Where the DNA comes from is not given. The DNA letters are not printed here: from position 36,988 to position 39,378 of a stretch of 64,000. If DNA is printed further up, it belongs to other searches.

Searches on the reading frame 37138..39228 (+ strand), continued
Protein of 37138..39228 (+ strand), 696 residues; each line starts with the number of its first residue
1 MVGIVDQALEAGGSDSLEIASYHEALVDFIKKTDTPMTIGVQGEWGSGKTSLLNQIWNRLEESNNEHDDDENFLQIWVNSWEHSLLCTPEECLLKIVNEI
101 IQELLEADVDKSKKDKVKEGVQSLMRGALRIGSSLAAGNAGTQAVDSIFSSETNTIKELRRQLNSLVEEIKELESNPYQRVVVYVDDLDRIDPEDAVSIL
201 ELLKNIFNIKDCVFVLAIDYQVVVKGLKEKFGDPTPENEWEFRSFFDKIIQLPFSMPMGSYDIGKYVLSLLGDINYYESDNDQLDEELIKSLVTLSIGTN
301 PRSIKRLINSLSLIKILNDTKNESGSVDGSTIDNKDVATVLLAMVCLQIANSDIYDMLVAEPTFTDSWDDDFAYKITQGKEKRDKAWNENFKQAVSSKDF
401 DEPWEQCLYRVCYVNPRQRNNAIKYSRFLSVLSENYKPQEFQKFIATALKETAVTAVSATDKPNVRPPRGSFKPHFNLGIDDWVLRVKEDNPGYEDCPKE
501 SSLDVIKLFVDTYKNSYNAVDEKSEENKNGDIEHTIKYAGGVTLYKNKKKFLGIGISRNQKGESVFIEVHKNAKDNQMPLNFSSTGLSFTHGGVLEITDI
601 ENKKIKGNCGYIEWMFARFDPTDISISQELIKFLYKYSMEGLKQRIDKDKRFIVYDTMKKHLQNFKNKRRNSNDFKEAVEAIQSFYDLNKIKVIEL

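Call 12: find_encoding_contigs(protein=P0003, flank=8000, max_places=5)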
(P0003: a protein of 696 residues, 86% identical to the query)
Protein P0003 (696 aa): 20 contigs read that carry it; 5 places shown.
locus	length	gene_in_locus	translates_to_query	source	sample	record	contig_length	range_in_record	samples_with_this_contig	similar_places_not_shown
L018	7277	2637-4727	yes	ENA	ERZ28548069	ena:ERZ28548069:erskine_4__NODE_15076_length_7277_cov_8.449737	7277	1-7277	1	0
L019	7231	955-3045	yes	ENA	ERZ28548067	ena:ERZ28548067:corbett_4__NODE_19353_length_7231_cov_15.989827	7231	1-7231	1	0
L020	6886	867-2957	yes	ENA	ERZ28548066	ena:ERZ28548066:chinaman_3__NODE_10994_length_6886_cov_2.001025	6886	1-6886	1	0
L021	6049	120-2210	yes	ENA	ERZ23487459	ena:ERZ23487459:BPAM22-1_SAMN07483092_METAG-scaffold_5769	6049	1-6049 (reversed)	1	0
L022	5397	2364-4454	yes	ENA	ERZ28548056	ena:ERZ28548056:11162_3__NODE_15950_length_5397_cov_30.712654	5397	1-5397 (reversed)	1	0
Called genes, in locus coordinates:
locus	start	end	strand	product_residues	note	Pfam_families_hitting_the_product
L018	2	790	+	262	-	?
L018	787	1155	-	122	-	-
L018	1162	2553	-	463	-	PF01555:N6_N4_Mtase, PF01844:HNH, PF14279:HNH_5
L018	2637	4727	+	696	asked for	PF07693:KAP_NTPase, PF24883:NPHP3_N (faint), PF01637:ATPase_2 (faint), PF13191:AAA_16 (weak), PF13401:AAA_22 (faint)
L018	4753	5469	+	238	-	PF00520:Ion_trans, PF08016:PKD_channel (weak)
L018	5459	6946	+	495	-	PF01930:Cas_Cas4 (weak), PF11074:DUF2779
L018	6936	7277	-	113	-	?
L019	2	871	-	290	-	?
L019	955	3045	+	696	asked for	PF07693:KAP_NTPase, PF24883:NPHP3_N (faint), PF01637:ATPase_2 (faint), PF13191:AAA_16 (weak), PF13401:AAA_22 (faint)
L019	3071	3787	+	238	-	PF00520:Ion_trans, PF08016:PKD_channel (weak)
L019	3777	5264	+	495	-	PF01930:Cas_Cas4 (weak), PF11074:DUF2779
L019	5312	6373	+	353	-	-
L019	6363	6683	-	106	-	-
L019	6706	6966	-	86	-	-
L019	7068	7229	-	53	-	?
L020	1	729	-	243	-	?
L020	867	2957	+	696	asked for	PF07693:KAP_NTPase, PF24883:NPHP3_N (faint), PF01637:ATPase_2 (faint), PF13191:AAA_16 (weak), PF13401:AAA_22 (faint)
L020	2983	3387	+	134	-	PF00520:Ion_trans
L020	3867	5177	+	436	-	PF01930:Cas_Cas4 (weak), PF11074:DUF2779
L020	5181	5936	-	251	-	PF00520:Ion_trans, PF08016:PKD_channel (weak)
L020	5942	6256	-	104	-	-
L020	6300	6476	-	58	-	-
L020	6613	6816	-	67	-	-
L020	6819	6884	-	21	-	?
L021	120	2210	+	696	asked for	PF07693:KAP_NTPase, PF24883:NPHP3_N (faint), PF01637:ATPase_2 (faint), PF13191:AAA_16 (weak), PF13401:AAA_22 (faint)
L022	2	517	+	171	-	?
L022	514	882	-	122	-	-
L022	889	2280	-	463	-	PF01555:N6_N4_Mtase, PF01844:HNH, PF14279:HNH_5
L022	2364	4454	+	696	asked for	PF07693:KAP_NTPase, PF24883:NPHP3_N (faint), PF01637:ATPase_2 (faint), PF13191:AAA_16 (weak), PF13401:AAA_22 (faint)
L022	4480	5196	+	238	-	PF00520:Ion_trans, PF08016:PKD_channel (weak)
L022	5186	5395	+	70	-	?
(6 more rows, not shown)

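Call 18: find_related_loci(query=A1, collection=genome_contigs, flank=10000)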
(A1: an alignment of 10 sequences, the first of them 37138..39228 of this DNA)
Query A1 (696 aa) in genome_contigs; peptide patterns used: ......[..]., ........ (x = any residue, [..] = any of these).
90 stretches matched a pattern; 16 encode a relative of the query (tblastn E <= 1e-3); 16 distinct loci.
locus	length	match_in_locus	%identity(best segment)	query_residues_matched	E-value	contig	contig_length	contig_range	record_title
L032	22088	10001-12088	79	1-695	0e+0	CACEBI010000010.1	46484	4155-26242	uncultured SAR86 cluster bacterium isolate AG-390-J18 genome assembly, contig: AG-390-J18_NODE_10, whole genome shotgun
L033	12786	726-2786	53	1-696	0e+0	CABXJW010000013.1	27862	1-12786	MAG: uncultured Woeseiaceae bacterium isolate AG-319-E21 genome assembly, contig: AG-319-E21_NODE_13, whole genome shotg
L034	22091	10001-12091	53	1-696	0e+0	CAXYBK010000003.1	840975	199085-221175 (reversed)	MAG: uncultured SAR86 cluster bacterium isolate FRAM_RAS_F4_07_1819_4-MAG_13 genome assembly, contig: FRAM_RAS_F4_07_181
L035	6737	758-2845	53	1-696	0e+0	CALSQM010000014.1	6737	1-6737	MAG: uncultured SAR86 cluster bacterium isolate AK_MB155 genome assembly, contig: contig_4212_AK_MB155, whole genome sho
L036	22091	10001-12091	52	1-696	0e+0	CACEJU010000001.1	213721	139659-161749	uncultured SAR86 cluster bacterium isolate AG-390-P05 genome assembly, contig: AG-390-P05_NODE_1, whole genome shotgun s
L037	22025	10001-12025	47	1-686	0e+0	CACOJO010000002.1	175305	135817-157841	MAG: uncultured SAR86 cluster bacterium isolate AH-321-K11 genome assembly, contig: AH-321-K11_NODE_2, whole genome shot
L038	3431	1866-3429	69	1-631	0e+0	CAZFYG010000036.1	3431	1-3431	MAG TPA_asm: uncultured Gammaproteobacteria bacterium isolate binchicken_co285_261 genome assembly, contig: NODE_20409_l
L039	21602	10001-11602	43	2-557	1e-145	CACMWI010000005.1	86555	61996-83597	MAG: uncultured Alphaproteobacteria bacterium isolate AG-892-F10 genome assembly, contig: AG-892-F10_NODE_5, whole genom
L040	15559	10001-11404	46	2-468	6e-118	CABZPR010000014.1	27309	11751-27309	MAG: uncultured Alphaproteobacteria bacterium isolate AG-896-E11 genome assembly, contig: AG-896-E11_NODE_14, whole geno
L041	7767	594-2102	41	1-491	5e-111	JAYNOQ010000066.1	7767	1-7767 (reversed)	MAG: Flammeovirgaceae bacterium isolate 139540_COM_metabat_bins_2.tsv.054_sub NODE_13585_length_7767_cov_15.639523, whol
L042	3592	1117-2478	43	1-433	2e-109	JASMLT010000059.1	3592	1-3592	MAG: Acidimicrobiales bacterium isolate Arabian9_MAG_47 NODE_59_length_3592_cov_2.549360, whole genome shotgun sequence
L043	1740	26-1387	43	1-433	4e-115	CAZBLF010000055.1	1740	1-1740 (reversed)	MAG TPA_asm: uncultured Methanosarcinales archaeon isolate binchicken_co48_399 genome assembly, contig: NODE_146227_leng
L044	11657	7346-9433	53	1-693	0e+0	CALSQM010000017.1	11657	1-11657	MAG: uncultured SAR86 cluster bacterium isolate AK_MB155 genome assembly, contig: contig_29654_AK_MB155, whole genome sh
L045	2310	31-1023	34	33-363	7e-54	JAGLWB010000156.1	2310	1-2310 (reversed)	MAG: Bacteroidales bacterium isolate RS_12_1 ZL285.bin.1.fa_156, whole genome shotgun sequence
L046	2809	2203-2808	43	2-205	3e-45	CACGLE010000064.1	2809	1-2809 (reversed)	uncultured SAR116 cluster alpha proteobacterium isolate AG-422-K21 genome assembly, contig: AG-422-K21_NODE_64, whole ge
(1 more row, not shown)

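Call 20: search_solved_structures(query=A1, max_evalue=1)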
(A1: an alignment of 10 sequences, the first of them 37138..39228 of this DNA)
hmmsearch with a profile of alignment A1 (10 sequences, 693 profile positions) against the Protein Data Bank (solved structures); distinct sequences matched with E-value up to 1: 1.
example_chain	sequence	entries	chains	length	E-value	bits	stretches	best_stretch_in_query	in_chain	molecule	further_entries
2qby_B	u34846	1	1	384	0.15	13.9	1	43-82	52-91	Cell division control protein 6 homolog 3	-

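Call 23: search_protein_families(library=padloc, proteins=[L009:8245-9735:+, L013:4510-5226:+, L009:9739-10494:-, L001:6996-7913:-, L009:11342-12154:-, L009:5698-6066:-, L005:7380-7889:-], max_evalue=0.01)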
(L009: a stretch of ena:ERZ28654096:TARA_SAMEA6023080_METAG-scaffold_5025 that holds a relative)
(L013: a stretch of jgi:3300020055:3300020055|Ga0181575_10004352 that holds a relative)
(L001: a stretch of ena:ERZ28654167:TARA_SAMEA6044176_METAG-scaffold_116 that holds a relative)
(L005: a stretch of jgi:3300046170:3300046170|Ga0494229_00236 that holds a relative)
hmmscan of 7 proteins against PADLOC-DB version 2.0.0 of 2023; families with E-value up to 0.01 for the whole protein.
L009:8245-9735:+ (496 aa): 4 families
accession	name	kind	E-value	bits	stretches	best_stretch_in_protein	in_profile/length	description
PDLC01447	Cas4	-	3.2e-10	38.7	1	13-221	16-160/161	"CAS-I,CAS-II,CAS-III,CAS-IV,CAS-V,CAS-VI; acquisition_associated"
PDLC01611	Cas4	-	1.7e-07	29.7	1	88-220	53-158/158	"CAS-I,CAS-II,CAS-III,CAS-IV,CAS-V,CAS-VI; acquisition_associated"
PDLC01771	Cas4b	-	0.00014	20.1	1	85-220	50-160/162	-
PDLC01250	Cas4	-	0.00025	19.4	1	82-219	51-168/168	"CAS-I,CAS-II,CAS-III,CAS-IV,CAS-V,CAS-VI; acquisition_associated"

L013:4510-5226:+ (238 aa): 0 families

L009:9739-10494:- (251 aa): 0 families

L001:6996-7913:- (305 aa): 2 families
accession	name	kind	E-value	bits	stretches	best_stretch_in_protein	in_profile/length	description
PDLC03210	mREase_II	-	4.7e-78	260.5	1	15-300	2-287/294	Type II methyl-directed restriction enzyme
PDLC03211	mREase_II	-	2.6e-07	28.3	1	15-93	1-80/312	Type II methyl-directed restriction enzyme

L009:11342-12154:- (270 aa): 1 family
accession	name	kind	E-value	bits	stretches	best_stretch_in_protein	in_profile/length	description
PDLC04031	PD-T4-3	-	6.4e-34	115.7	1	2-253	3-255/256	-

L009:5698-6066:- (122 aa): 0 families

L005:7380-7889:- (169 aa): 0 families

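Call 30: predict_structure(alignment_id=A2)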
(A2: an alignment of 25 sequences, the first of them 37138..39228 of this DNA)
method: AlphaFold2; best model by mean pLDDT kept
length: 696 residues; sequences in the alignment: 25
mean_pLDDT: 72.8   pTM: 0.43
mean pLDDT of the five models: 72.8, 70.9, 70.1, 68.1, 67.1
residues with pLDDT >= 90: 169; 70-90: 237; 50-70: 189; < 50: 101
segments of 3 or more residues with pLDDT < 50: 1-20, 42-47, 81-87, 128-157, 252-261, 451-475
pLDDT, mean of each block of 10 residues (from residue 1): 37 42 65 60 49 69 66 68 47 62 64 64 54 37 39 46 59 58 66 66 61 67 70 70 58 38 69 76 86 79 63 68 55 82 85 81 86 72 82 86 91 80 90 87 77 36 35 59 83 85 95 95 84 89 93 91 92 93 91 89 89 93 90 96 92 92 94 95 88 90
secondary structure, 60 per line:
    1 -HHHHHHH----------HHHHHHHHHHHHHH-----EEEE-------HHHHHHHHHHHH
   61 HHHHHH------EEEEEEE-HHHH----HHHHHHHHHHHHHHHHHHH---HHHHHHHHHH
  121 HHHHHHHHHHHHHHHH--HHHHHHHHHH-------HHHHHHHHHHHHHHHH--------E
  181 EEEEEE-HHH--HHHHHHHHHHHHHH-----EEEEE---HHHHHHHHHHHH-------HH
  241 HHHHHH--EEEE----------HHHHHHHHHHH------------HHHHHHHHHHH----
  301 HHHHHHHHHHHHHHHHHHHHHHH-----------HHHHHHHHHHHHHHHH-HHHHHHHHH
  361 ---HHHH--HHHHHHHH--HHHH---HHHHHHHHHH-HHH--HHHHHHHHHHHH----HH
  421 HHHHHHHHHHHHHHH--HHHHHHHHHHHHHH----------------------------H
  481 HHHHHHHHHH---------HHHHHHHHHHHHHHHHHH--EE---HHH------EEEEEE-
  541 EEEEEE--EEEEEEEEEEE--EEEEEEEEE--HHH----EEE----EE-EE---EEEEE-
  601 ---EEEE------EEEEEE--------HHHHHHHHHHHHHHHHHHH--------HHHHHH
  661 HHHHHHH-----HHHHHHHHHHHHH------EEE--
elements in order (helices of 4 or more, strands of 3 or more residues): H2-8 H19-32 E38-41 H49-66 E73-79 H81-84 H89-107 H111-136 H139-148 H156-171 E180-186 H193-206 E212-216 H220-231 H239-246 E249-252 H263-273 H286-296 H301-323 H335-350 H352-360 H364-367 H370-377 H380-383 H387-396 H403-414 H419-435 H438-451 H480-490 H500-517 E534-539 E541-546 E549-559 E562-570 E580-582 E595-599 E604-607 E614-619 H628-646 H655-667 H673-685 E692-694

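Call 62: find_encoding_contigs(protein=P0001, flank=8000, max_places=6)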
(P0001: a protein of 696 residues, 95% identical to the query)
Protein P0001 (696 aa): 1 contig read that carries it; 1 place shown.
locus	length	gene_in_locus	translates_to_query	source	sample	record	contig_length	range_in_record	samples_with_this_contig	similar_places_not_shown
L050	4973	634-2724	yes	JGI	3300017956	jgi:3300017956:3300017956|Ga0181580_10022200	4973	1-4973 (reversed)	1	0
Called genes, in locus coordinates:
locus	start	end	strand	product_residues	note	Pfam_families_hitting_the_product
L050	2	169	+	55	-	?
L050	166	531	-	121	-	-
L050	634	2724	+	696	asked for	PF07693:KAP_NTPase, PF01637:ATPase_2 (faint), PF13401:AAA_22 (faint)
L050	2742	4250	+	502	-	PF01930:Cas_Cas4 (weak), PF11074:DUF2779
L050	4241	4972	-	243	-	?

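Call 67: find_related_loci(query=A1, collection=metagenome_contigs, flank=6000)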
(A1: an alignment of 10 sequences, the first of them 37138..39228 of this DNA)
Query A1 (696 aa) in metagenome_contigs; peptide patterns used: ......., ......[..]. (x = any residue, [..] = any of these).
600 stretches matched a pattern (row limit reached: there are more); 277 encode a relative of the query (tblastn E <= 1e-3); the best 80 are kept; 80 distinct loci.
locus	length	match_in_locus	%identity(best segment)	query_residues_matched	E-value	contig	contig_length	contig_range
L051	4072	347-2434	78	1-695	0e+0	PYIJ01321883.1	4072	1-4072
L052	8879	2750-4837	74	1-696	0e+0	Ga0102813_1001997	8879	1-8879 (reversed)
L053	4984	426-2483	54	1-696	0e+0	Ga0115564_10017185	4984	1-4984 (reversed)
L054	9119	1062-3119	54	1-696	0e+0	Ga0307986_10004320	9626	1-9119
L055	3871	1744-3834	54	1-696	0e+0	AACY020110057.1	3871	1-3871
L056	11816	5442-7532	54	1-696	0e+0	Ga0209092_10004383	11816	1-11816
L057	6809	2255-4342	53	1-693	0e+0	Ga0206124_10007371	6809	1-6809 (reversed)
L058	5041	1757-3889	47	1-695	0e+0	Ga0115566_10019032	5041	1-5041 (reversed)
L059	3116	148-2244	47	1-689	0e+0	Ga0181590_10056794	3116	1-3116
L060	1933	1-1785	50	103-696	0e+0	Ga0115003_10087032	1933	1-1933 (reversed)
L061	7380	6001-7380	59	1-464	2e-169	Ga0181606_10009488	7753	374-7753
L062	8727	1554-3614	43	1-686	2e-166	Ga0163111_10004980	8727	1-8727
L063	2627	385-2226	47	3-624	4e-177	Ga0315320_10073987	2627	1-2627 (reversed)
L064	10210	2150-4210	44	1-686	2e-165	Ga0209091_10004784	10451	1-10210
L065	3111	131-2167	42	2-696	5e-174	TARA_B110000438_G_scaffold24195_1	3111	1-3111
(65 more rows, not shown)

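Call 84: fold_search(model_id=the predicted structure, library=pdb)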
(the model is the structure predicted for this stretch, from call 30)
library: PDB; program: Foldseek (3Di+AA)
matches with E <= 10: 901; with E <= 0.001: 56
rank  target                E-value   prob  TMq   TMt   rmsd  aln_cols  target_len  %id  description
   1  8hrb_A                7.6e-08  1.00  0.26  0.23  23.7       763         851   12  Structure of tetradecameric RdrA ring in RNA-loading state (released 2023-02-01)
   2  8hr8_F                1.0e-07  1.00  0.27  0.23  24.4       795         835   12  Structure of heptameric RdrA ring (released 2023-02-01)
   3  8hr8_C                7.1e-07  1.00  0.26  0.23  14.5       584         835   13  Structure of heptameric RdrA ring (released 2023-02-01)
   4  8hr8_E                9.4e-07  1.00  0.26  0.23  16.2       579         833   12  Structure of heptameric RdrA ring (released 2023-02-01)
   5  8hr8_A                1.1e-06  1.00  0.26  0.22  16.5       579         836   11  Structure of heptameric RdrA ring (released 2023-02-01)
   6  8hrb_C                1.5e-06  1.00  0.25  0.21  25.1       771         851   12  Structure of tetradecameric RdrA ring in RNA-loading state (released 2023-02-01)
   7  8hr8_G                1.6e-06  1.00  0.26  0.23  15.1       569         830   13  Structure of heptameric RdrA ring (released 2023-02-01)
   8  8hrb_D                2.3e-06  1.00  0.27  0.23  16.0       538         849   13  Structure of tetradecameric RdrA ring in RNA-loading state (released 2023-02-01)
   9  8hr8_H                3.0e-06  1.00  0.24  0.21  15.4       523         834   13  Structure of heptameric RdrA ring (released 2023-02-01)
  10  8fnt_E                3.5e-06  1.00  0.27  0.24  14.8       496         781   12  Structure of RdrA from Escherichia coli RADAR defense system (released 2023-02-01)
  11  8hra_E                3.5e-06  1.00  0.26  0.23  23.2       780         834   11  Structure of heptameric RdrA ring in RNA-loading state (released 2023-02-01)
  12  7tjh_A                4.8e-06  1.00  0.26  0.35  15.3       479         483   12  S. cerevisiae ORC bound to 84 bp ARS1 DNA and Cdc6 (state 1) with flexible Orc6 N-terminal domain (released 2022-10-05)
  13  5v8f_D                5.0e-06  1.00  0.20  0.29  14.8       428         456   12  Structural basis of MCM2-7 replicative helicase loading by ORC-Cdc6 and Cdt1 (released 2017-05-10)
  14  8hra_C                5.8e-06  1.00  0.24  0.21  22.0       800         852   11  Structure of heptameric RdrA ring in RNA-loading state (released 2023-02-01)
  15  8fnt_A                6.1e-06  1.00  0.27  0.24  14.8       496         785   12  Structure of RdrA from Escherichia coli RADAR defense system (released 2023-02-01)
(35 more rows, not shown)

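Call 90: search_protein_families(library=phrogs, proteins=[window:37138-39228:+], max_evalue=0.01)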
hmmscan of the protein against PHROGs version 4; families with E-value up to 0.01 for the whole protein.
window:37138-39228:+ (696 aa): 1 family
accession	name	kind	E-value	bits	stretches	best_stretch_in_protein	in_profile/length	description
phrog_8614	-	unknown function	1e-23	85.1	2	148-320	171-346/489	-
